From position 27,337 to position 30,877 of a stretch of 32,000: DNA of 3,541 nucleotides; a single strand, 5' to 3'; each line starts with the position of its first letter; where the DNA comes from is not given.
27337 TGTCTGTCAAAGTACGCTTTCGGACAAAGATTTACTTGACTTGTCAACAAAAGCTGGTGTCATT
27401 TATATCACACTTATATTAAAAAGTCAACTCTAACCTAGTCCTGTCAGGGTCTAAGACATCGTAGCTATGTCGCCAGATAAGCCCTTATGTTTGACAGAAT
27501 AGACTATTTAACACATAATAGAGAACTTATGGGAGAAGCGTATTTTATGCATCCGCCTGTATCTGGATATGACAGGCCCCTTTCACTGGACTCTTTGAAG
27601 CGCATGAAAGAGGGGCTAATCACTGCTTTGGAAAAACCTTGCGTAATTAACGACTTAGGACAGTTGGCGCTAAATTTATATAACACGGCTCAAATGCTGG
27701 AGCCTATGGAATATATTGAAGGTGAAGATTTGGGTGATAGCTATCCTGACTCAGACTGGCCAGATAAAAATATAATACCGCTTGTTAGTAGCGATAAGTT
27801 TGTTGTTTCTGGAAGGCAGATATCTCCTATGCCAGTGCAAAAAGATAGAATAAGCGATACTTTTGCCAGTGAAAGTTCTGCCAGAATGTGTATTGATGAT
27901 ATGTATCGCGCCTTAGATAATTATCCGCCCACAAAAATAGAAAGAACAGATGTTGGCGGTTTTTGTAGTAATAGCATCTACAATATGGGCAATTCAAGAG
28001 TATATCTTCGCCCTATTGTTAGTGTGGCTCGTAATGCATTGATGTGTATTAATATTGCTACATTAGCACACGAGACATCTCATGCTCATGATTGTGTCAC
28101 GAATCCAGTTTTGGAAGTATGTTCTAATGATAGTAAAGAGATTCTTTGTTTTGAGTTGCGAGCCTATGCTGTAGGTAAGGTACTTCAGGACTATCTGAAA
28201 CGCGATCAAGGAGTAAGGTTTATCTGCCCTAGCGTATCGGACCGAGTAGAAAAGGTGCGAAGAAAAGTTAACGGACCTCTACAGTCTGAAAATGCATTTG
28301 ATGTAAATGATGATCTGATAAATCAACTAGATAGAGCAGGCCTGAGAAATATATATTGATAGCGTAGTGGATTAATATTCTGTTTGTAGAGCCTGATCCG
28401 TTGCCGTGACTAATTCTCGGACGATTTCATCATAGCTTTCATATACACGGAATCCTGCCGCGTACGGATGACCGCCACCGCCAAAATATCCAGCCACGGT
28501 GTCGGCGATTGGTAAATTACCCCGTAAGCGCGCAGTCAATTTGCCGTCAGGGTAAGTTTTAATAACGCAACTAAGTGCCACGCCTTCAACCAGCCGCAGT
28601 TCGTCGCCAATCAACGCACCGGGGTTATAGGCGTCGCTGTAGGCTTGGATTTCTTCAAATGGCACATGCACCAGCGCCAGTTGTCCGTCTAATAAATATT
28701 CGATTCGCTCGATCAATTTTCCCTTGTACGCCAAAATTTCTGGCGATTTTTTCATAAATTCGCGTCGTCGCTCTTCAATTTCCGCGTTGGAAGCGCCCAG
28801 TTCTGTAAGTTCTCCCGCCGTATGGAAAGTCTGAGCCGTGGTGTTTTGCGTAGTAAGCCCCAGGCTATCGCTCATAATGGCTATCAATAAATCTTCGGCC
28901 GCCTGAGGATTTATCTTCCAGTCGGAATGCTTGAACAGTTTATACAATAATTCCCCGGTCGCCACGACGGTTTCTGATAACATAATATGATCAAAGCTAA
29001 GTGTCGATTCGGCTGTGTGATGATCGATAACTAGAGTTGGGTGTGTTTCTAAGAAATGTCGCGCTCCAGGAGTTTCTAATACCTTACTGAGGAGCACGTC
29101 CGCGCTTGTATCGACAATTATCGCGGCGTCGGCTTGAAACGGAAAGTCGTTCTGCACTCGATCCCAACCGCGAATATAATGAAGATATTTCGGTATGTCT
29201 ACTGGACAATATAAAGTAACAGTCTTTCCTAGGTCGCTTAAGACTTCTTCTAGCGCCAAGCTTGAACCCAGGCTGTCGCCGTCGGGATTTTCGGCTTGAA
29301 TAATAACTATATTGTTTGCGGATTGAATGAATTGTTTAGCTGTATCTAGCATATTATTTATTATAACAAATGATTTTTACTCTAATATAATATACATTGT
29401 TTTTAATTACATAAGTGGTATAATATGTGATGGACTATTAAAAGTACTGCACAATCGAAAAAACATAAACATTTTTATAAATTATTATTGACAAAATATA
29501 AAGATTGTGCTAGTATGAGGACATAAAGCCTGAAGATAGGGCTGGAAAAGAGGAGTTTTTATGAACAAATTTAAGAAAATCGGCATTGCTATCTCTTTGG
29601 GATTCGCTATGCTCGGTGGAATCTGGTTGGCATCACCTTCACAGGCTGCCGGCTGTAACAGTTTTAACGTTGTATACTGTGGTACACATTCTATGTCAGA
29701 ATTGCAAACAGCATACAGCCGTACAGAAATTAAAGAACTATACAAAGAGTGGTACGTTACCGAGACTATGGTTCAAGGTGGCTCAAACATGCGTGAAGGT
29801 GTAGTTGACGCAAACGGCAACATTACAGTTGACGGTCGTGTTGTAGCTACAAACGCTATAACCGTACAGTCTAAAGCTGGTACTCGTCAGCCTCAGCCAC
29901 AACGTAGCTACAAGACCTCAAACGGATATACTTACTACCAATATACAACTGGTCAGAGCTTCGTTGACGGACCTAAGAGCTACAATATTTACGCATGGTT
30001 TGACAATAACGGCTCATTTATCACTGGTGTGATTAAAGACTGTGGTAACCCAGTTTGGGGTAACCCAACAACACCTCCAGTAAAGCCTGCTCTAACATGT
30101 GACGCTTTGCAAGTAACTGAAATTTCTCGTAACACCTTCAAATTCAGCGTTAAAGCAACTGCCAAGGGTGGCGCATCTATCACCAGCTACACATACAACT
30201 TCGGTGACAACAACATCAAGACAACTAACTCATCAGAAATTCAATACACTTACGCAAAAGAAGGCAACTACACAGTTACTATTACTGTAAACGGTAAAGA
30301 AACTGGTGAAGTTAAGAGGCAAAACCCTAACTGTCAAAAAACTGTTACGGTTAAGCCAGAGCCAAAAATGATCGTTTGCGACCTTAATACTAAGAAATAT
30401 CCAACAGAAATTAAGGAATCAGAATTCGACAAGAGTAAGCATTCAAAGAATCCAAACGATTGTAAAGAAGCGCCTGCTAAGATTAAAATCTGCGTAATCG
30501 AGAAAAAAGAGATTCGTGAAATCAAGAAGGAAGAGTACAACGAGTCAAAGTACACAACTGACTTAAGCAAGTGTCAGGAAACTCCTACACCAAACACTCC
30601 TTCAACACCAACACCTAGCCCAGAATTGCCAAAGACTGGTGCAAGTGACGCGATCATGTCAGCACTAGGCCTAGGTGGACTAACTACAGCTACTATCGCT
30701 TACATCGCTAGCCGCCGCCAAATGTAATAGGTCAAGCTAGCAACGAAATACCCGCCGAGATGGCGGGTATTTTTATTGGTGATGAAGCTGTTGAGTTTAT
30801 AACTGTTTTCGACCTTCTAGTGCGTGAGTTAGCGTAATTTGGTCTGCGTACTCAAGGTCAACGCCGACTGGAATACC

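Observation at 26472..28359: Foreign-looking divergent gene pair (216-aa helical protein and HExxH metallopeptidase-like protein) inserted between cysS and nrnA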

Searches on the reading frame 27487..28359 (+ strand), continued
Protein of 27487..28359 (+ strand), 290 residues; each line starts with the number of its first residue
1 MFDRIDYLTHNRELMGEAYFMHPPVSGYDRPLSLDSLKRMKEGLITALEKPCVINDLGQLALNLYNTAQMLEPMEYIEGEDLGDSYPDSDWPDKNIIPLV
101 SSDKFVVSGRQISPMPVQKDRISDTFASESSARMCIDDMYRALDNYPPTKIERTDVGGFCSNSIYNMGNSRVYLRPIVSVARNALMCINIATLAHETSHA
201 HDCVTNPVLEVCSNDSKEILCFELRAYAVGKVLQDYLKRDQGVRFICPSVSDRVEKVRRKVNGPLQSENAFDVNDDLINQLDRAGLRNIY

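Call 80: fold_search(model_id=the predicted structure, library=pdb)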
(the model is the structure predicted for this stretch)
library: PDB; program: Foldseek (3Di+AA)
matches with E <= 10: 11; with E <= 0.001: 0
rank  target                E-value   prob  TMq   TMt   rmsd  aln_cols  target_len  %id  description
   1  9go6_U                1.5e+00  0.06  0.18  0.16  28.9       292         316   14  Salmonella hook-filament junction complex (released 2025-04-09)
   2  9go6_V                2.8e+00  0.03  0.16  0.15  29.2       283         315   13  Salmonella hook-filament junction complex (released 2025-04-09)
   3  9go6_M                4.0e+00  0.03  0.17  0.15  30.1       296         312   12  Salmonella hook-filament junction complex (released 2025-04-09)
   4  9n6v_LT               4.0e+00  0.02  0.11  0.05  23.3       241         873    8  SSU processome maturation and disassembly, State A (released 2025-11-05)
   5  9u4r_BA               6.4e+00  0.02  0.16  0.14  28.7       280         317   14  Structure of the intial complex in filament assembly at 3.23 angstroms resolution, conformation 2. (released 2026-03-25)
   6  3zmm_A                6.4e+00  0.01  0.14  0.14  17.9       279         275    8  Inhibitors of Jak2 Kinase domain (released 2013-04-17)
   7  9bqw_A                6.7e+00  0.04  0.13  0.22   9.6        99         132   11  Fab F945-DbpA complex (released 2025-08-06)
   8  4zud                  7.5e+00  0.02  0.17  0.14  22.7       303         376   10  Crystal Structure of Human Angiotensin Receptor in Complex with Inverse Agonist Olmesartan at 2.8A resolution. (released 2015-10-07)
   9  9qwp_B                7.5e+00  0.01  0.12  0.05  20.7       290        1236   12  Structure of the human RalGAP2 complex (released 2025-07-16)
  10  8d9w_e                8.3e+00  0.03  0.09  0.16  13.5        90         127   12  beta-Arf1 homodimeric interface within AP-1, Arf1, Nef, MHC-I lattice on narrow tubes (released 2023-07-05)
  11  9fsg_A                9.7e+00  0.01  0.13  0.11  19.7       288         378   10  25-hydroxy steroid kinase (25-HSK) + 25-OH-cholest-1,4-diene-3-one (released 2026-01-14)

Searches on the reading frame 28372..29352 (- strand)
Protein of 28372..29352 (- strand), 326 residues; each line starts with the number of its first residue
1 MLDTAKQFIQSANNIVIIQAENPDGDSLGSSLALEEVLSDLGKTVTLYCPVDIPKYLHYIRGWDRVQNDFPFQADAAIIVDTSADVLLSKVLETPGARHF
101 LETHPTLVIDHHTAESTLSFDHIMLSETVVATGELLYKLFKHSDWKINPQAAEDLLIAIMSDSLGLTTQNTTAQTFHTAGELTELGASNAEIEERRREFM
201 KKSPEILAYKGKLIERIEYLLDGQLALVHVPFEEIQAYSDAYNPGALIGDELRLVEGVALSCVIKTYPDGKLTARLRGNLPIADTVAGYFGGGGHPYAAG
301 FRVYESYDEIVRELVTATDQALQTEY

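Call 5: search_protein_families(library=pfam, proteins=[window:28372-29352:-], max_evalue=1)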
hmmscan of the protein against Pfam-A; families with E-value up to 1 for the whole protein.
window:28372-29352:- (326 aa): 3 families
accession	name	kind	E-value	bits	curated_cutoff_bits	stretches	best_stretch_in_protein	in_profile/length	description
PF01368.27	DHH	-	1.1e-11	45.5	28.1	1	14-159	1-125/125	DHH family, N-terminal domain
PF02272.25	DHHA1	-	0.00013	22.8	25.9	1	250-321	23-99/102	DHHA1 domain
PF24434.1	DUF7557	-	0.056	13.3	25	1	305-317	22-34/45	Family of unknown function (DUF7557)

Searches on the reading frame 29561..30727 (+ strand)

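Call 5: search_protein_families(library=pfam, proteins=[window:29561-30727:+], max_evalue=1)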
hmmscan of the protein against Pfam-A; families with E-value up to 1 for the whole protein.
window:29561-30727:+ (388 aa): 6 families
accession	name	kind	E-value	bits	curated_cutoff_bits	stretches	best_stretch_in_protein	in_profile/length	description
PF18911.6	PKD_4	-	5e-13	49.3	27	1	190-247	17-72/85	PKD domain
PF00801.26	PKD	-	9.4e-09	35.6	23.5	1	194-245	18-67/80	PKD domain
PF00746.26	Gram_pos_anchor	-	0.0088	16.4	20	1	352-386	5-40/43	LPXTG cell wall anchor motif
PF00630.25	Filamin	-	0.029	15.6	26.9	1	193-247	23-86/93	Filamin/ABP280 repeat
PF17605.7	DUF5501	-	0.21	12.5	40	0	312-351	39-78/107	Family of unknown function (DUF5501)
PF23616.1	Ig_GEX2_N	-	0.42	11.2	27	1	186-246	36-94/105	GEX2 N-terminal Ig-like domain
